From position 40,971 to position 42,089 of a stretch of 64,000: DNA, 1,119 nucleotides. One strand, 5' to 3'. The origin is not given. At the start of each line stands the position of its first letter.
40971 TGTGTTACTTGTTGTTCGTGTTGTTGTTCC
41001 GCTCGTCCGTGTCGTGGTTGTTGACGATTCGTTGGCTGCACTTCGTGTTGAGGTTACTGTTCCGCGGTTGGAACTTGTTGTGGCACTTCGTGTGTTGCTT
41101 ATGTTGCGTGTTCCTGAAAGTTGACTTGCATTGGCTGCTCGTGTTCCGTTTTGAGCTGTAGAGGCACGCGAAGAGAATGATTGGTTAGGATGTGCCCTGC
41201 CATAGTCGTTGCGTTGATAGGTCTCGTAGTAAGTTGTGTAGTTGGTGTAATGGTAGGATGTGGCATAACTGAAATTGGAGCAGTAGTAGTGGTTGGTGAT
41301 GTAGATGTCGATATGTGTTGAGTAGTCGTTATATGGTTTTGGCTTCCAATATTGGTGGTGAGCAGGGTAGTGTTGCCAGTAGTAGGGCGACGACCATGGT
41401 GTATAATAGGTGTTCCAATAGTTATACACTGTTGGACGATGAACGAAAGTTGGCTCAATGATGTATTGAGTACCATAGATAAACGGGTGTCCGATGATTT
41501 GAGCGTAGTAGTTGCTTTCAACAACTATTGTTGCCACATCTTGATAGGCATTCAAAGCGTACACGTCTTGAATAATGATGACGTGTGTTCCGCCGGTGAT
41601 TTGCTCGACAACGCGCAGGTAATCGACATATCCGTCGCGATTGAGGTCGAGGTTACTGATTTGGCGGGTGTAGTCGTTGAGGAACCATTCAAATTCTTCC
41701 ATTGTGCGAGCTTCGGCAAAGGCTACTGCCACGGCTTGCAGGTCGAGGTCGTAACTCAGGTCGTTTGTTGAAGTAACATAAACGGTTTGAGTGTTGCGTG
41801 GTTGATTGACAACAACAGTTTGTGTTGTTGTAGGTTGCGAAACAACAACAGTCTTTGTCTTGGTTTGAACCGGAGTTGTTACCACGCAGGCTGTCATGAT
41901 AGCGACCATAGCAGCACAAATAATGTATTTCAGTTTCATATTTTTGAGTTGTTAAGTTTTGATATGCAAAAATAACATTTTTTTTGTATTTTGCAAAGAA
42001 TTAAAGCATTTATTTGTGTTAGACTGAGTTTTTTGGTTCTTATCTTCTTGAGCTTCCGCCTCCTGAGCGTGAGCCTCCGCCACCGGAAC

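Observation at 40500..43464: Tandem paralogs upstream of NfeD-SPFH: secreted Ca-loop domain + Tyr/Trp/His/Pro segment + very long basic Thr/Ser/Arg/Asn tail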

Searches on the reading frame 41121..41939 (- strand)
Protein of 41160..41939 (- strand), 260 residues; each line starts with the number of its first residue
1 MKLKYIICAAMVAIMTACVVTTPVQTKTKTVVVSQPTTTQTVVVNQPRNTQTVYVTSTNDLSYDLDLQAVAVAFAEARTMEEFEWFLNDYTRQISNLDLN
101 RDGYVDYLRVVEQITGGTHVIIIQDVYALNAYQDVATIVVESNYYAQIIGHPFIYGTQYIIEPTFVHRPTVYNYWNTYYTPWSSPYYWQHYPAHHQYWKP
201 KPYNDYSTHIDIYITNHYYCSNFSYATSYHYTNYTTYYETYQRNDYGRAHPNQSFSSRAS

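Call 19: find_homologous_proteins(query=window:41121-41804:-, max_evalue=0.001)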
Query seq(228 aa) (228 aa): 281 proteins with E <= 0.001 among 356 candidates; the best 120 are listed.
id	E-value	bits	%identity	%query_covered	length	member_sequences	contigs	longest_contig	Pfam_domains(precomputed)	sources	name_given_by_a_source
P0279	2.0e-64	235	75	63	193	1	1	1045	-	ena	-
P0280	5.9e-60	221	47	97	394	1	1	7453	-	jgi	-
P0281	2.2e-56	209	47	93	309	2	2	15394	-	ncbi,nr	ncbi:MAG: hypothetical protein MJY43_03705 [Bacteroidales bacterium]|nr:hypothetical protein [Bacter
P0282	2.8e-56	209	49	89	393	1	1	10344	-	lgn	-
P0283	1.1e-55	207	48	95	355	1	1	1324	-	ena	-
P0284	2.3e-55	206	50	87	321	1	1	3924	-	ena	-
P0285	2.5e-55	205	47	93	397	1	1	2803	-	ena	-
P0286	2.5e-55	205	47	94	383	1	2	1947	-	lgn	-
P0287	2.5e-55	205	47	94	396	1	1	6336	-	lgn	-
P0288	2.6e-55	205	47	94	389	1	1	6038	-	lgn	-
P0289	2.6e-55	205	47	94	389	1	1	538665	-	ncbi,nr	ncbi:MAG: hypothetical protein MJZ17_00745 [Bacteroidales bacterium]|nr:hypothetical protein [Bacter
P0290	3.6e-55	205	46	94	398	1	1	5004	-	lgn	-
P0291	4.0e-55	205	47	93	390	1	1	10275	-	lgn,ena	-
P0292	5.8e-55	204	46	94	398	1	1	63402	-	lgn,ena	-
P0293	1.5e-54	203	46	92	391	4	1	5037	-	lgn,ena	-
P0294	2.8e-54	202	48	99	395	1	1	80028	-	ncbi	-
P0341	7.3e-48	181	46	91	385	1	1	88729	-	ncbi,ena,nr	ncbi:MAG: hypothetical protein FWF53_08995 [Candidatus Azobacteroides sp.]|nr:hypothetical protein [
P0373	2.4e-46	176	42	91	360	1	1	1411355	-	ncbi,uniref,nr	ncbi:hypothetical protein EI427_24910 [Flammeovirga pectinis]|uniref:DUF3300 domain-containing prote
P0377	4.5e-46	175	46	96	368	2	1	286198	-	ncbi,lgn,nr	ncbi:MAG: hypothetical protein KQH79_15365 [Bacteroidetes bacterium]|nr:hypothetical protein [Bacter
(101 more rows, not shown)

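Call 21: search_protein_families(library=pfam, proteins=[P0373, P0289, P0341, P0377, P0280], max_evalue=1)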
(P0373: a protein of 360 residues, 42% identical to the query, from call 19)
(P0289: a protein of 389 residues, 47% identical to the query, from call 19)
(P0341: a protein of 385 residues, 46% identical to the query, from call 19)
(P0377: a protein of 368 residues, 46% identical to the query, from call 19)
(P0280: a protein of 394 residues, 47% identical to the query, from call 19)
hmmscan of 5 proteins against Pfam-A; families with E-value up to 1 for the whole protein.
P0373 (360 aa): 3 families
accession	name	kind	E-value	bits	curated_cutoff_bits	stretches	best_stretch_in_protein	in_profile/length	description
PF06838.17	Met_gamma_lyase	-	0.052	12.5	24.2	1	58-107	122-171/405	Methionine gamma-lyase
PF00404.24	Dockerin_1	-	0.14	12.8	22.9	1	28-80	10-45/57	Dockerin type I domain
PF01458.23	SUFBD_core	-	0.34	10.8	27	1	52-105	25-78/232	SUF system FeS cluster assembly, SufBD core domain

P0289 (389 aa): 3 families
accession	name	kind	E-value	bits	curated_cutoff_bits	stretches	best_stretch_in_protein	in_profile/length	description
PF01839.29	FG-GAP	-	0.14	12.5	22.1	1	93-106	4-17/37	FG-GAP repeat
PF13517.12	FG-GAP_3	-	0.19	12.8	26.9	1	98-140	1-37/61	FG-GAP-like repeat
PF00036.39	EF-hand_1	-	0.4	10.8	25.4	1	93-107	5-19/29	EF hand domain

P0341 (385 aa): 0 families

P0377 (368 aa): 0 families

P0280 (394 aa): 0 families

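Call 23: find_encoding_contigs(protein=P0289, flank=6000, max_places=2)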
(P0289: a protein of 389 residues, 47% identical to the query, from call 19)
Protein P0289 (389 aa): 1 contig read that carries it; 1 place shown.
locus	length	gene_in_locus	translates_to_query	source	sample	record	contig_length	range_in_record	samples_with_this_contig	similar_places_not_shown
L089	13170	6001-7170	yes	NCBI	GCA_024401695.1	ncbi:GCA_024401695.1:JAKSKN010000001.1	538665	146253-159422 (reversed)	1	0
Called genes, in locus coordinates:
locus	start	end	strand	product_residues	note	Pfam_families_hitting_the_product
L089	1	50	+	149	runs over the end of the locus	PF19480:DUF6016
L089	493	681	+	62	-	-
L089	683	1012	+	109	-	-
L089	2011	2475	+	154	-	PF13310:Virulence_RhuM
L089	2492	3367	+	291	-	PF13581:HATPase_c_2 (faint)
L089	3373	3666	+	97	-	PF14213:DUF4325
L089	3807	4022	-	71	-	-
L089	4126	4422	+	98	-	-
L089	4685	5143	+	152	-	PF00578:AhpC-TSA, PF08534:Redoxin, PF13911:AhpC-TSA_2 (weak)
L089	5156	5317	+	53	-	PF21349:RUBY_RBDX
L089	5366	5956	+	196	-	PF12464:Mac, PF00132:Hexapep, PF14602:Hexapep_2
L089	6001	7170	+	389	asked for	-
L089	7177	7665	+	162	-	-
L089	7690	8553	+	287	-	-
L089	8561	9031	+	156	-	-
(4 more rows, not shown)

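Call 24: find_encoding_contigs(protein=P0294, flank=6000, max_places=2)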
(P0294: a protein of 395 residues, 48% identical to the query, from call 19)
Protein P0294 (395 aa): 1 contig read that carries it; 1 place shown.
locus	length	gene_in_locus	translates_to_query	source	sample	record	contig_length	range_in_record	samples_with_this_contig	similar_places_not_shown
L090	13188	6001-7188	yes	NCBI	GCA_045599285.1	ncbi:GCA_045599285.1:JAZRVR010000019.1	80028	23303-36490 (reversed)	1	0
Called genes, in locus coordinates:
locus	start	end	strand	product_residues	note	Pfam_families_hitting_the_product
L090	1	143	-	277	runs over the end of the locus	PF23023:Anti-Pycsar_Apyc1, PF00753:Lactamase_B, PF12706:Lactamase_B_2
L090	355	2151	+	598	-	PF01321:Creatinase_N, PF16189:Creatinase_N_2, PF00557:Peptidase_M24, PF16188:Peptidase_M24_C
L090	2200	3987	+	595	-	PF00750:tRNA-synt_1d, PF05746:DALR_1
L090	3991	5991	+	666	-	PF01095:Pectinesterase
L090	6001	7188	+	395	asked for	-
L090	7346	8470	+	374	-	PF00712:DNA_pol3_beta, PF02767:DNA_pol3_beta_2, PF02768:DNA_pol3_beta_3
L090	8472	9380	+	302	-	PF00929:RNase_T, PF13482:RNase_H_2 (faint), PF20600:ExoX-like_C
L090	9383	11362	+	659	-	PF16314:DUF4954, PF20683:DUF6819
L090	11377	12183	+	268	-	PF23023:Anti-Pycsar_Apyc1, PF00753:Lactamase_B, PF12706:Lactamase_B_2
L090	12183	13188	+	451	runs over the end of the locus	PF18073:Zn_ribbon_LapB, PF13481:AAA_25, PF03796:DnaB_C (faint), PF06745:ATPase (weak), PF23442:DUF7125 (weak), PF00004:AAA (faint), PF13541:ChlI, PF05362:Lon_C (weak)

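Call 25: find_encoding_contigs(protein=P0281, flank=6000, max_places=2)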
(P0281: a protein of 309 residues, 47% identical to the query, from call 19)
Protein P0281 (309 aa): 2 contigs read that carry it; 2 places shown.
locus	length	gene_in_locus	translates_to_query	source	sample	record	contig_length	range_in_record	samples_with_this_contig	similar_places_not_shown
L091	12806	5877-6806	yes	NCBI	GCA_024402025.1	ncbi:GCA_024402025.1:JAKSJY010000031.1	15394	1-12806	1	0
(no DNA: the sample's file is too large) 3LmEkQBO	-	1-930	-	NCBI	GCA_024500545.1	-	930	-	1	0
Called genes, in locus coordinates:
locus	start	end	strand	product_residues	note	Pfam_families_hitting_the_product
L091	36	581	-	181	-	PF00156:Pribosyltran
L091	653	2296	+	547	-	-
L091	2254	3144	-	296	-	PF18935:DUF5683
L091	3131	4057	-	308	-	PF02195:ParB_N, PF17762:HTH_ParB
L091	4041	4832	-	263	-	PF00142:Fer4_NifH (weak), PF01656:CbiA, PF02374:ArsA_ATPase (weak), PF06564:CBP_BcsQ, PF09140:MipZ, PF10609:ParA, PF13614:AAA_31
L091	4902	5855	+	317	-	PF00781:DAGK_cat, PF19279:YegS_C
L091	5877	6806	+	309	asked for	-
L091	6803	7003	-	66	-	-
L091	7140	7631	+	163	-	-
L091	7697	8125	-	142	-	PF00137:ATP-synt_C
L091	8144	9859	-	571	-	PF01496:V_ATPase_I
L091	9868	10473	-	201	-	PF01813:ATP-synt_D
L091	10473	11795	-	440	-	PF00006:ATP-synt_ab, PF22919:ATP-synt_VA_C (weak)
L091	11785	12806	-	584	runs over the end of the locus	PF02874:ATP-synt_ab_N, PF16886:ATP-synt_ab_Xtn, PF00006:ATP-synt_ab, PF22919:ATP-synt_VA_C (weak)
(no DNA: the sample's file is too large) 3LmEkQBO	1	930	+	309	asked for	?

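Call 47: find_related_loci(query=window:41160-41939:-, collection=metagenome_contigs, flank=7000)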
Query window:41160-41939:- (260 aa) in metagenome_contigs; peptide patterns used: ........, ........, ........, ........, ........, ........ (x = any residue, [..] = any of these).
97 stretches matched a pattern; 29 encode a relative of the query (tblastn E <= 1e-3); 29 distinct loci.
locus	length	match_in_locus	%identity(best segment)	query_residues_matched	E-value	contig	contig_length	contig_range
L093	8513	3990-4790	69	1-260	2e-126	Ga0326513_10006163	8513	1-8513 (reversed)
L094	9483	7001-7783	70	1-260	6e-126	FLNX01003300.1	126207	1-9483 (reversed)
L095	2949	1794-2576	67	1-260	1e-118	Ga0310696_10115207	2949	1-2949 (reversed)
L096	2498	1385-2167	65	1-260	3e-114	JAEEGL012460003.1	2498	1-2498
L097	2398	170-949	65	1-260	8e-114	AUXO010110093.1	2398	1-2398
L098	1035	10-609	50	65-260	4e-63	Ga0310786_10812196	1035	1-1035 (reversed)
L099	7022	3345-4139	43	1-260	5e-59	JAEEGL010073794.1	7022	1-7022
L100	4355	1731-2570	42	1-258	5e-58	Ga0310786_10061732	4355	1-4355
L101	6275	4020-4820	43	9-258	3e-56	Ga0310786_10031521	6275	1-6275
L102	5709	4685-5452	43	8-260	2e-55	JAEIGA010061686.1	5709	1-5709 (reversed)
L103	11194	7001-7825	42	5-255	2e-55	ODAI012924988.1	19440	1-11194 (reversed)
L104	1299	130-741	45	60-258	4e-57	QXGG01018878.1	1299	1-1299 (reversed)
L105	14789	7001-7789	39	1-258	1e-54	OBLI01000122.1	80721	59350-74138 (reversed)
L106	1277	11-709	45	33-258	4e-55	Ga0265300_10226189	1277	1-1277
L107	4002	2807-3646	45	4-260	2e-51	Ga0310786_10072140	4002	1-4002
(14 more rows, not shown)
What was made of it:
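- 40500..41939 (-): Gene B479: lipoprotein-type member of the family, 479 aa. Orthologs are 65-70% identical over residues 1-260 in metagenome contigs L093-L097 (call 47).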

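Call 55: search_protein_families(library=ncbifam, proteins=[P0373, P0289, P0341], max_evalue=1)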
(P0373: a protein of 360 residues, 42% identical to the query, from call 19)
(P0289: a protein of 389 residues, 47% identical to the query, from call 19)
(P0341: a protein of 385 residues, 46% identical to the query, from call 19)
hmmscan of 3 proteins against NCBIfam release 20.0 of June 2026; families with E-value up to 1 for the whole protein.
P0373 (360 aa): 1 family
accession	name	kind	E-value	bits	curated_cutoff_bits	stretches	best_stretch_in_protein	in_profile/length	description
TIGR00934.2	2a38euk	subfamily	0.0088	14.4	441.9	1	231-332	130-424/834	TRK family potassium/sodium uptake transporter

P0289 (389 aa): 1 family
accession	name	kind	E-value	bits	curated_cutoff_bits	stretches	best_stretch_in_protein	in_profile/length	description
NF047847.2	SS_mature_LptM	equivalog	0.56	10.3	27.7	1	1-18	1-20/31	LPS translocon maturation chaperone LptM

P0341 (385 aa): 0 families

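Call 68: predict_structure(alignment_id=A3)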
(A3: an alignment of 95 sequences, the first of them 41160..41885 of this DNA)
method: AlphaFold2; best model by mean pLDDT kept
length: 242 residues; sequences in the alignment: 95
mean_pLDDT: 83.5   pTM: 0.81
mean pLDDT of the five models: 83.5, 83.3, 83.1, 82.9, 82.5
residues with pLDDT >= 90: 166; 70-90: 34; 50-70: 9; < 50: 33
segments of 3 or more residues with pLDDT < 50: 1-33
pLDDT, mean of each block of 10 residues (from residue 1): 32 27 31 53 92 97 97 95 96 91 96 96 91 94 94 89 95 94 94 95 93 79 89 93 81
secondary structure, 60 per line:
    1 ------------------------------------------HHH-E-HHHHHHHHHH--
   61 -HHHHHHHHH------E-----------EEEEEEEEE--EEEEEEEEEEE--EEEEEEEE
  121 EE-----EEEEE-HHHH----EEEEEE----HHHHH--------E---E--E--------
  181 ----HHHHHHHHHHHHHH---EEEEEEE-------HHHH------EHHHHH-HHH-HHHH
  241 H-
elements in order: H49-58 H62-70 E89-97 E100-110 E113-122 E128-132 H134-137 E142-147 H152-156 H185-198 E202-208 H216-219 H227-231 H237-241
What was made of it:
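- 41175..41444 (-): B479 aromatic sub-domain (aa 166-255; 35 of 90 residues are Y/W/F/H). Predicted folded, with block-mean pLDDT 79-95, mostly above 89 (call 68).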

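Call 73: fold_search(model_id=the predicted structure, library=pdb)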
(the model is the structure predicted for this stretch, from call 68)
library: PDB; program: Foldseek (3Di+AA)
matches with E <= 10: 196; with E <= 0.001: 0
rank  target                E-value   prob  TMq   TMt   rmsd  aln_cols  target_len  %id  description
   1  7ykb                  3.5e-01  0.03  0.14  0.14  17.7       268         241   11  Neutron Structure of PcyA D105N Mutant Complexed with Biliverdin at Room Temperature (released 2023-01-25)
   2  4eoc                  6.2e-01  0.03  0.15  0.15  17.7       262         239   12  Crystal structure of h74q Synechocystis sp. PCYA (released 2012-08-29)
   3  4zjm_A                6.6e-01  0.06  0.11  0.20  11.3        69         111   10  Crystal Structure of Mycobacterium tuberculosis LpqH (Rv3763) (released 2015-05-13)
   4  4h61_A                7.8e-01  0.12  0.15  0.24   7.0        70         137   18  Structure of the Schizosaccharomyces pombe Mediator subunit Med6 (released 2012-10-31)
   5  4qcd                  9.8e-01  0.02  0.13  0.13  18.4       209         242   12  Neutron crystal structure of phycocyanobilin:ferredoxin oxidoreductase in complex with biliverdin IXalpha at room temper (released 2015-04-29)
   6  6sjt_AAA              1.1e+00  0.10  0.14  0.26   5.0        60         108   10  Crystal structure of the Legionella pneumophila type II secretion system substrate NttC (released 2020-05-20)
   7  7yk9                  1.4e+00  0.03  0.15  0.15  19.5       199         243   11  Neutron Structure of PcyA I86D Mutant Complexed with Biliverdin at Room Temperature (released 2023-01-25)
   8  4eg9                  1.5e+00  0.01  0.07  0.07  17.2       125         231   10  1.9 Angstrom resolution crystal structure of Se-methionine hypothetical protein SAOUHSC_02783 from Staphylococcus aureus (released 2012-04-11)
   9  5zm7                  1.5e+00  0.02  0.12  0.09  13.7       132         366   10  Crystal structure of ORP1-ORD in complex with cholesterol at 3.4 A resolution (released 2019-02-27)
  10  7q6d                  1.7e+00  0.28  0.14  0.09   1.7        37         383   14  E. coli FtsA 1-405 ATP 3 Ni (released 2022-09-21)
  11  8eug_D                1.7e+00  0.16  0.14  0.12   4.6        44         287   14  Ytm1 associated nascent 60S ribosome State 3 (released 2022-11-30)
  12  7oya_D1               1.7e+00  0.14  0.13  0.11   4.8        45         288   18  Cryo-EM structure of the 1 hpf zebrafish embryo 80S ribosome (released 2022-07-13)
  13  8ove_Bu               1.8e+00  0.14  0.14  0.14   4.9        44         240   18  CRYO-EM STRUCTURE OF TRYPANOSOMA BRUCEI PROCYCLIC FORM 80S RIBOSOME : TB11CS6H1 snoRNA mutant (released 2023-11-29)
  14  8fru_D                1.8e+00  0.14  0.14  0.12   4.9        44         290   16  60S subunit of the Giardia lamblia 80S ribosome (released 2024-01-31)
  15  6fhm_A                1.8e+00  0.04  0.11  0.13  12.2        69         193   10  Crystal structure of the F47E mutant of the lipoprotein localization factor, LolA (released 2018-07-25)
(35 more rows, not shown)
